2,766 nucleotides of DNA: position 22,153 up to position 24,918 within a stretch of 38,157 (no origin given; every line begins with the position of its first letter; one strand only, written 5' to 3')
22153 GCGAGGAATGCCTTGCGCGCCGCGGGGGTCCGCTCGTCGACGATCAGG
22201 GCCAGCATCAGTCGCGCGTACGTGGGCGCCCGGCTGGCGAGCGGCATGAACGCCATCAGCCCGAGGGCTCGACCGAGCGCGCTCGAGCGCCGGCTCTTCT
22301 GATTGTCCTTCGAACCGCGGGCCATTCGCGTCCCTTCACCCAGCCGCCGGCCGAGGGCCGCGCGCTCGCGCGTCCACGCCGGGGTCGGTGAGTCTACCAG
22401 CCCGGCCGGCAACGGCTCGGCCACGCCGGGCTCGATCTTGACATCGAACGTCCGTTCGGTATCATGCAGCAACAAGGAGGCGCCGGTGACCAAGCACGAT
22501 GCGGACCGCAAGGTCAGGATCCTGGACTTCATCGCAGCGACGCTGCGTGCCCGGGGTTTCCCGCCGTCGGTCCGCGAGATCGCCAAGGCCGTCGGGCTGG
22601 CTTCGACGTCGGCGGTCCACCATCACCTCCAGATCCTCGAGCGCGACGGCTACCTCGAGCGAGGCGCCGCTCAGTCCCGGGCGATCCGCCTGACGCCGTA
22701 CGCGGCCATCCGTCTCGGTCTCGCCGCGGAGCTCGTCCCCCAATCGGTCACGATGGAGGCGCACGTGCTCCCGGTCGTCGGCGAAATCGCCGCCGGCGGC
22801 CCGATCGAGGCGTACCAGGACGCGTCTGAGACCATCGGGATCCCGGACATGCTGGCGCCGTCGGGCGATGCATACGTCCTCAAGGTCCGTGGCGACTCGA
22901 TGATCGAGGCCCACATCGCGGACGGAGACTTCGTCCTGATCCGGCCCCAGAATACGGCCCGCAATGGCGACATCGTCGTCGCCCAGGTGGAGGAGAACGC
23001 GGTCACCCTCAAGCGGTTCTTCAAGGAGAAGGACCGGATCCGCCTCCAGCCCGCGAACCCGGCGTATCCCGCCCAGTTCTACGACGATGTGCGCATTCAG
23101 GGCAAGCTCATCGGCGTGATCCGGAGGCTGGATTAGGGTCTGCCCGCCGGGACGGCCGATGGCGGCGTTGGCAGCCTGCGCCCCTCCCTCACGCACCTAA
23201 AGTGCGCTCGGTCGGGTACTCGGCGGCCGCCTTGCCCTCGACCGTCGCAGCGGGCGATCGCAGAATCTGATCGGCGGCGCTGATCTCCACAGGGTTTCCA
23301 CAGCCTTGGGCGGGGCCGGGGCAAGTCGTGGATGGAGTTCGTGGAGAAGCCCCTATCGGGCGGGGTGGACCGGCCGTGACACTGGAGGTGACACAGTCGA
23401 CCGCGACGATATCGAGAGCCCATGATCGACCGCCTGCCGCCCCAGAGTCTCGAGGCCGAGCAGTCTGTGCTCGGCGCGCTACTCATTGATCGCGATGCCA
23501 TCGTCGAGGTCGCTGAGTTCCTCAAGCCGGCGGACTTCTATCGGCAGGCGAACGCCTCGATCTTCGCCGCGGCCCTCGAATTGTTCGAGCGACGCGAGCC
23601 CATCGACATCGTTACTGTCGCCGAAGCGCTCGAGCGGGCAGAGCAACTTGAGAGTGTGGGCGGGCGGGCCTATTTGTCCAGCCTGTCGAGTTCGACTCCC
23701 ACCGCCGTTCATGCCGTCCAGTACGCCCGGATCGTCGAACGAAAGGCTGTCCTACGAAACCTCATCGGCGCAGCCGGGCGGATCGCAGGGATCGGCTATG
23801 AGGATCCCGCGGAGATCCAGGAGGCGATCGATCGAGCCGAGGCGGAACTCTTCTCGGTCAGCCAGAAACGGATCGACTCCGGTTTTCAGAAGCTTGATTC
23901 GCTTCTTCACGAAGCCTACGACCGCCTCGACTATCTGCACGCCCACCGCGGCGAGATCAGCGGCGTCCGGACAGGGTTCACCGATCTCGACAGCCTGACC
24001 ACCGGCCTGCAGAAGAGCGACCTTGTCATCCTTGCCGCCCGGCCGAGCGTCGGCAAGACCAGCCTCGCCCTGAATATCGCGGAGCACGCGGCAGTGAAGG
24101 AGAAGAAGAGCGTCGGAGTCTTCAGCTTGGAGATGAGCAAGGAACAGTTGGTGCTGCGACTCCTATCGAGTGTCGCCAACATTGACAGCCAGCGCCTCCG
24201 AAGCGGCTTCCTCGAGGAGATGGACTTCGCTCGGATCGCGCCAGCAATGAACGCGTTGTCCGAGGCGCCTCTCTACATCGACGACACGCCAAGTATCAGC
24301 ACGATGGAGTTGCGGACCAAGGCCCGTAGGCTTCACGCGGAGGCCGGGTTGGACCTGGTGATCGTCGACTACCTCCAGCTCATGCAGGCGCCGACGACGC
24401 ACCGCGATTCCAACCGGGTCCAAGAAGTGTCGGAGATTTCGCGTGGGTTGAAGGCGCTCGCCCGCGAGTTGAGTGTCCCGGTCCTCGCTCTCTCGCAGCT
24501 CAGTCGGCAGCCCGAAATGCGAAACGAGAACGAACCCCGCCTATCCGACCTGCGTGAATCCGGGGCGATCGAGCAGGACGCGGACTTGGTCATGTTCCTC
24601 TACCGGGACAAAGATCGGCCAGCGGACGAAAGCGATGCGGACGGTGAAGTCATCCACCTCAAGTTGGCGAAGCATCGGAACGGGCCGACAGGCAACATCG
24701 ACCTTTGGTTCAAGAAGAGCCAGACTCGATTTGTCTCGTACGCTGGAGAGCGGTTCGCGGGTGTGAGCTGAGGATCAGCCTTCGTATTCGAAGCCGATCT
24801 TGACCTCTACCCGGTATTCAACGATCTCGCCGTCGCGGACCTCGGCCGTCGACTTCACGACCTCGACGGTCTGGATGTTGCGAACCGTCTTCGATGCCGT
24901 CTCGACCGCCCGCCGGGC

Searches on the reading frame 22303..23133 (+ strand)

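Call 65: search_protein_families(library=pfam, proteins=[window:22303-23133:+], max_evalue=0.0001)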
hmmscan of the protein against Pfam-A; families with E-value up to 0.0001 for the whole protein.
window:22303-23133:+ (277 aa): 3 families
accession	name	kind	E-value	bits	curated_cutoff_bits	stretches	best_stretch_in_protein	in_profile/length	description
PF00717.28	Peptidase_S24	-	6.2e-32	110.2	23.3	1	157-270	1-116/116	Peptidase S24-like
PF01726.22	LexA_DNA_bind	-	1.8e-19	69.7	23.7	1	68-127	6-65/65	LexA DNA binding domain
PF09339.16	HTH_IclR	-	1e-05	25.7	22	1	68-120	3-50/52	IclR helix-turn-helix domain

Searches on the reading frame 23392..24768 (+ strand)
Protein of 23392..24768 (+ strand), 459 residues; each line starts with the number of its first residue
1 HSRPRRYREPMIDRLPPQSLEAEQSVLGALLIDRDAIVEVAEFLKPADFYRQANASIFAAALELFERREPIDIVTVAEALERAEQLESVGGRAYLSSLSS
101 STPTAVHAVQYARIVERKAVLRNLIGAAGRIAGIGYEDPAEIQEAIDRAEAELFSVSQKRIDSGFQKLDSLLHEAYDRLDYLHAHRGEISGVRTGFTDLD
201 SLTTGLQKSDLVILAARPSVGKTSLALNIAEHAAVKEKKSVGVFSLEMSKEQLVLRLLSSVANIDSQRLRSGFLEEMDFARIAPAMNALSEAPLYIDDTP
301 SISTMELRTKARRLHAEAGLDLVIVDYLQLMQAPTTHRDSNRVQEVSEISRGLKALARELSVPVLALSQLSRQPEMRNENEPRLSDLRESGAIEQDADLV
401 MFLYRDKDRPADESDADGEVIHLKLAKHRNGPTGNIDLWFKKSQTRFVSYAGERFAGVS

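Call 65: search_protein_families(library=pfam, proteins=[window:23392-24768:+], max_evalue=0.0001)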
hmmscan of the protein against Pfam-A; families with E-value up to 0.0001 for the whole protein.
window:23392-24768:+ (459 aa): 3 families
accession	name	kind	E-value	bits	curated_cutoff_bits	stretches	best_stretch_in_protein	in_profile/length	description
PF03796.21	DnaB_C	-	2e-105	352.2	27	1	191-448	1-254/255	DnaB-like helicase C terminal domain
PF00772.26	DnaB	-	8.7e-35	119.3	23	1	16-116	2-102/103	DnaB-like helicase N terminal domain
PF13481.12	AAA_25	-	3.8e-11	43.4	27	1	196-371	19-191/195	AAA domain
